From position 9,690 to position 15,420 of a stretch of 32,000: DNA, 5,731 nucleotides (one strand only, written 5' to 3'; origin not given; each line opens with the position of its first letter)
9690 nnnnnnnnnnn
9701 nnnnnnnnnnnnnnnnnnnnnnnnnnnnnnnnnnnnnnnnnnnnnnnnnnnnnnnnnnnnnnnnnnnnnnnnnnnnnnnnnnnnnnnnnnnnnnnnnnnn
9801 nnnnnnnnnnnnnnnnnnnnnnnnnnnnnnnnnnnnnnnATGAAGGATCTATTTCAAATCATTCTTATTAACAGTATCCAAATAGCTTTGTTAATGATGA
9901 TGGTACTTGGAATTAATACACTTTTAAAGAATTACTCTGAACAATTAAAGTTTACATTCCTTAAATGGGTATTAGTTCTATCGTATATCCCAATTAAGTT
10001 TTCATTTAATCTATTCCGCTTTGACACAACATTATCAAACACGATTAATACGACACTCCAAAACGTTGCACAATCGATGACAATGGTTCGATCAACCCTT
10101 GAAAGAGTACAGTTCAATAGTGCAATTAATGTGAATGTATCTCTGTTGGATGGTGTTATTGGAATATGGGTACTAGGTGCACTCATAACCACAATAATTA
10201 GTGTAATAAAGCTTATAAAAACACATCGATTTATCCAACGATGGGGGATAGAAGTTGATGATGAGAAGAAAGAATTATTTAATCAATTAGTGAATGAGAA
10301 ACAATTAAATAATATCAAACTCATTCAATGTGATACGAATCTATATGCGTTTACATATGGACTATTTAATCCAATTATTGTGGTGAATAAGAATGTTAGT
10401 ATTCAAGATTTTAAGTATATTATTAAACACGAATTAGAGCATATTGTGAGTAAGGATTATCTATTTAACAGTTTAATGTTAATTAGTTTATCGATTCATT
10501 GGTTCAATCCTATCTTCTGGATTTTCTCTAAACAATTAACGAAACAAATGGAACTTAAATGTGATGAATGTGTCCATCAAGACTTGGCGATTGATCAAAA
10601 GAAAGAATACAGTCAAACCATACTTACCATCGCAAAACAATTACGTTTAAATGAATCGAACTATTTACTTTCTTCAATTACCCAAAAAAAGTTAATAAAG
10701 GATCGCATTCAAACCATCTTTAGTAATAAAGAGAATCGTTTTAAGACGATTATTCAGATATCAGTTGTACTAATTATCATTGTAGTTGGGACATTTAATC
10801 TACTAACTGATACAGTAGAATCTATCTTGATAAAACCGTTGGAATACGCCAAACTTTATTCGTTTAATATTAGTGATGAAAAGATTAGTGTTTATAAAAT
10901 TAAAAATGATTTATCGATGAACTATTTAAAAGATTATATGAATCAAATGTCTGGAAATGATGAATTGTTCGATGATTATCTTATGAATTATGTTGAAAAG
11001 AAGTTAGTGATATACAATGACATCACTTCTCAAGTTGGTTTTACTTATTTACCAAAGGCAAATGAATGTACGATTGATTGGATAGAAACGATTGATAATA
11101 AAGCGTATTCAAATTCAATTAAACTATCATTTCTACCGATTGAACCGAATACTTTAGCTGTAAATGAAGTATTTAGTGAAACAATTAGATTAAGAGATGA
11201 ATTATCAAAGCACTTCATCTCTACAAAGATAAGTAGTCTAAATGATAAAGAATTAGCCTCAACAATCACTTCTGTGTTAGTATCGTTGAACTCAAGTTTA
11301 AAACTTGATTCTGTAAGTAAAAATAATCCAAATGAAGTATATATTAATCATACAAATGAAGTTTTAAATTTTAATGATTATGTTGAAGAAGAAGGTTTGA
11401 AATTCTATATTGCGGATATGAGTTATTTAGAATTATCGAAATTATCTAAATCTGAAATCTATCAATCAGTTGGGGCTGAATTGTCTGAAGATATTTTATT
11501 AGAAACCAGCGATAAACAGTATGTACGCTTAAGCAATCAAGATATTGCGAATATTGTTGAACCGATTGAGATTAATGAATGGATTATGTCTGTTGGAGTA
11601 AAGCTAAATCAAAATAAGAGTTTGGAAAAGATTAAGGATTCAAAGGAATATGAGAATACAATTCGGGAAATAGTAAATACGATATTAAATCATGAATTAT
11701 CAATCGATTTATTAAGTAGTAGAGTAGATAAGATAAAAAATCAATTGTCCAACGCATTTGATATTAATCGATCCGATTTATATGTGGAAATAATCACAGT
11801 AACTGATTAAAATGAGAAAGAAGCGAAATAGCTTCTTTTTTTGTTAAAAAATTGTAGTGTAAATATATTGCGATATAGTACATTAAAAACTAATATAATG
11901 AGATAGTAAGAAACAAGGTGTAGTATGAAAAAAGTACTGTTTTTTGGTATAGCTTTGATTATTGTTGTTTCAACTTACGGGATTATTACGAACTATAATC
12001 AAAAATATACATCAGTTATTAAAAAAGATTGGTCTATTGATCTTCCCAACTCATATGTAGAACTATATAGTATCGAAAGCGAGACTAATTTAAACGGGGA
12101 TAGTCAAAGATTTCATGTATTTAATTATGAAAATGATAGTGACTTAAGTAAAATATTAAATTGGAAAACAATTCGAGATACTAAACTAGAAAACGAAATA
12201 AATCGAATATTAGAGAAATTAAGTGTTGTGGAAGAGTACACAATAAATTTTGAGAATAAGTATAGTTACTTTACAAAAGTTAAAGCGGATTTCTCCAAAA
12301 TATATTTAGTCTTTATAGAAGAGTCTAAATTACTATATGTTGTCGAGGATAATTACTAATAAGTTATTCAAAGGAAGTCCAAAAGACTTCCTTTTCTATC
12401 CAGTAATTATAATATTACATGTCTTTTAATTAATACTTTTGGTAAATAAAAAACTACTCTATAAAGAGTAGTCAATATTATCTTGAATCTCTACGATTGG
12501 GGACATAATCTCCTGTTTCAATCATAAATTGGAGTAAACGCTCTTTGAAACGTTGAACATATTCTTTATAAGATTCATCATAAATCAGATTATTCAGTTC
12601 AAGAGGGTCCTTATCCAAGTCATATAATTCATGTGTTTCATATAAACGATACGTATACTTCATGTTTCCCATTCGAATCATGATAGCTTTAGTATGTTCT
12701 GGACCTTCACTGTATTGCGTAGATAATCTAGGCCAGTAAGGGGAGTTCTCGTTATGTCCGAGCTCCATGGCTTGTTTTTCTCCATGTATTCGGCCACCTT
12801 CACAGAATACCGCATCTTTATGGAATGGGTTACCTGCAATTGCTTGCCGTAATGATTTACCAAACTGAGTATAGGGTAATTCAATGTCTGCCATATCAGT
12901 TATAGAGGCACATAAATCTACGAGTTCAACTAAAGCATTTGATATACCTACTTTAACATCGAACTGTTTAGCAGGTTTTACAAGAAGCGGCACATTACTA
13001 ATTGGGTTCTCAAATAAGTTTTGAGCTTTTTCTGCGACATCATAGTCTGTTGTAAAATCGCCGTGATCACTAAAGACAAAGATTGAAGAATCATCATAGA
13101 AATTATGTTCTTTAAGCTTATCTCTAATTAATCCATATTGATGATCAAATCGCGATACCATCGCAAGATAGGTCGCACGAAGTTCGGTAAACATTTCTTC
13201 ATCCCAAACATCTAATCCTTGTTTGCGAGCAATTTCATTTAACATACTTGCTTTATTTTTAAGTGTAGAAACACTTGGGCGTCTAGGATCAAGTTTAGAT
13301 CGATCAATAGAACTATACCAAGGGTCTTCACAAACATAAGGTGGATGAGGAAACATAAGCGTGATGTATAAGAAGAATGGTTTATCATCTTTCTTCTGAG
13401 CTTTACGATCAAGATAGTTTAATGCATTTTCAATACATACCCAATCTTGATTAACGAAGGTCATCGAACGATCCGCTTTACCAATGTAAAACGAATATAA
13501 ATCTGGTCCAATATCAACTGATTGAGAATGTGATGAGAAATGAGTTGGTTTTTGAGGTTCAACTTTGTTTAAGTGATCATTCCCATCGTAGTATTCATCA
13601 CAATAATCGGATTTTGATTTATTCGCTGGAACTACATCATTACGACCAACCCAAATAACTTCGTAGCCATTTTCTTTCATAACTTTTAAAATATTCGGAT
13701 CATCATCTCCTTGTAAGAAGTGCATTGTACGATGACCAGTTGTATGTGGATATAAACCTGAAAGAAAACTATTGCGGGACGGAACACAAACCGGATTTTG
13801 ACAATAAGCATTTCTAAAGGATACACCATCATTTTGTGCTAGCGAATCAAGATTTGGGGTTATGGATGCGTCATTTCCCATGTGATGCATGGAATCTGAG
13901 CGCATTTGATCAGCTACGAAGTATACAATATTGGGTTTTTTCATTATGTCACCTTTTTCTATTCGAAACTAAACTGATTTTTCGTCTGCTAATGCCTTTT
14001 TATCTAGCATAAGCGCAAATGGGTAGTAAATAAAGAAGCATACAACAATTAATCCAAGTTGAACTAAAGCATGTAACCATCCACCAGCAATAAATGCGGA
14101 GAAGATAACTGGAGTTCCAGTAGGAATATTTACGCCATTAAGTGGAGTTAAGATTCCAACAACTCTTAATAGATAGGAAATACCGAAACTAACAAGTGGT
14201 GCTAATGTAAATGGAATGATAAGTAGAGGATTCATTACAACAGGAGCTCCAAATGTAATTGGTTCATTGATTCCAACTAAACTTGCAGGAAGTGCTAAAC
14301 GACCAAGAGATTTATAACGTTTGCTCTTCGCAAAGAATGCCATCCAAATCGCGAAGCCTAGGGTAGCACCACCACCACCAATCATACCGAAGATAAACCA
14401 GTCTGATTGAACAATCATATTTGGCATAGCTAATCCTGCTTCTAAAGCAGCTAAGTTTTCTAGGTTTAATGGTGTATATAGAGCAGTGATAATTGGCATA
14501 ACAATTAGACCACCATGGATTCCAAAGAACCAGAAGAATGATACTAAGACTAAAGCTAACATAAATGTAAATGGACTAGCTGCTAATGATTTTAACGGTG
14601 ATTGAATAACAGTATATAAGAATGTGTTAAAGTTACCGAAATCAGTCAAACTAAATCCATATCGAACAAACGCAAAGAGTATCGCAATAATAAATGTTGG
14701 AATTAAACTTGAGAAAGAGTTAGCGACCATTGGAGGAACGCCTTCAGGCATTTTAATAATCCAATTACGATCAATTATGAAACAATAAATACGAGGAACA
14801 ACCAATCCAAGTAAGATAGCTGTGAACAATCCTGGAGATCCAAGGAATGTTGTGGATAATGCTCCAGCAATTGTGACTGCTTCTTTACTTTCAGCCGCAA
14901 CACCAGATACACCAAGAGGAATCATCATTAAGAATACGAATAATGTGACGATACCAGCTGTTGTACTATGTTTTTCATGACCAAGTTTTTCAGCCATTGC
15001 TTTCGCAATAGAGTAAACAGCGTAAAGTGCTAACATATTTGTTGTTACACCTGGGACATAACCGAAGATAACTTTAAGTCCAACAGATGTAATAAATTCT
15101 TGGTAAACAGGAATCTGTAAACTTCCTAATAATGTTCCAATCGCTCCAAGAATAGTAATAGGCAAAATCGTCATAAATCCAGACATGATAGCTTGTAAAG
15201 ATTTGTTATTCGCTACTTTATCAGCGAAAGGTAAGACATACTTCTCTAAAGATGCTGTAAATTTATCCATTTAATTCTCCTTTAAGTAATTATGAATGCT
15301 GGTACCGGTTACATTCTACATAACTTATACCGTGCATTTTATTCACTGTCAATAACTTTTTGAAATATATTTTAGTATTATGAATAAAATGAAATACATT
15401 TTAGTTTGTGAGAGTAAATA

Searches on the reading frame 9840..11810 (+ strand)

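Call 26: search_protein_families(library=pfam, proteins=[window:9840-11810:+], max_evalue=0.001)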
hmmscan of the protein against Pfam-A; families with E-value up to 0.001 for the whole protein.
window:9840-11810:+ (656 aa): 1 family
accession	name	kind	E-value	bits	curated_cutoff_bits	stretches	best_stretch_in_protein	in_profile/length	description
PF05569.17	Peptidase_M56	-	4.2e-34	118.5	31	1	11-293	6-296/296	BlaR1 peptidase M56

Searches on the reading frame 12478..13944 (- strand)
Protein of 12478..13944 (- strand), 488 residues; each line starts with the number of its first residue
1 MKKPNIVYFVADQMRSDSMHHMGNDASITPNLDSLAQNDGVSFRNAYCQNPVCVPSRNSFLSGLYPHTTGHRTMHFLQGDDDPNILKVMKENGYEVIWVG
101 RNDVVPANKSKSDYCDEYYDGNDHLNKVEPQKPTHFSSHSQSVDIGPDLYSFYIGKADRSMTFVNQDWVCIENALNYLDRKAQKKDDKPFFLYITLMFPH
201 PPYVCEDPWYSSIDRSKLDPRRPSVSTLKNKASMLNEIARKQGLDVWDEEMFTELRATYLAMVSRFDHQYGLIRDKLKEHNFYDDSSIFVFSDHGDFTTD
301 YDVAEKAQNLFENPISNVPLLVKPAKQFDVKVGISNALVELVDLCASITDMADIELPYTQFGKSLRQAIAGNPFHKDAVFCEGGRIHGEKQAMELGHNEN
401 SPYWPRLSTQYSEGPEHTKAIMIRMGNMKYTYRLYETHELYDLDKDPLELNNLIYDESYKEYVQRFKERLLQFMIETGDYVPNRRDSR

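Call 26: search_protein_families(library=pfam, proteins=[window:12478-13944:-], max_evalue=0.001)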
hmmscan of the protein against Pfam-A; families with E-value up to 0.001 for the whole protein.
window:12478-13944:- (488 aa): 3 families
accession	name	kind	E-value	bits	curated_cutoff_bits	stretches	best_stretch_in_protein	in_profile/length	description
PF00884.28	Sulfatase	-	1.7e-39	136.3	25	1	4-354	1-301/301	Sulfatase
PF16347.10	SGSH_C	-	1.7e-10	41.7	29.3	1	432-473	110-151/154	N-sulphoglucosamine sulphohydrolase, C-terminal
PF01663.27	Phosphodiest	-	8.7e-09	35.9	23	1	7-301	2-226/342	Type I phosphodiesterase / nucleotide pyrophosphatase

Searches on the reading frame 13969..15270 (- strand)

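Call 26: search_protein_families(library=pfam, proteins=[window:13969-15270:-], max_evalue=0.001)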
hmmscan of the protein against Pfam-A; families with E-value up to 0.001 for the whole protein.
window:13969-15270:- (433 aa): 1 family
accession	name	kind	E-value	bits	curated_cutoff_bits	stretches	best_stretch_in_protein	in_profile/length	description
PF02378.23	PTS_EIIC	-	9.2e-46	156.8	30.7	1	30-358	2-319/319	Phosphotransferase system, EIIC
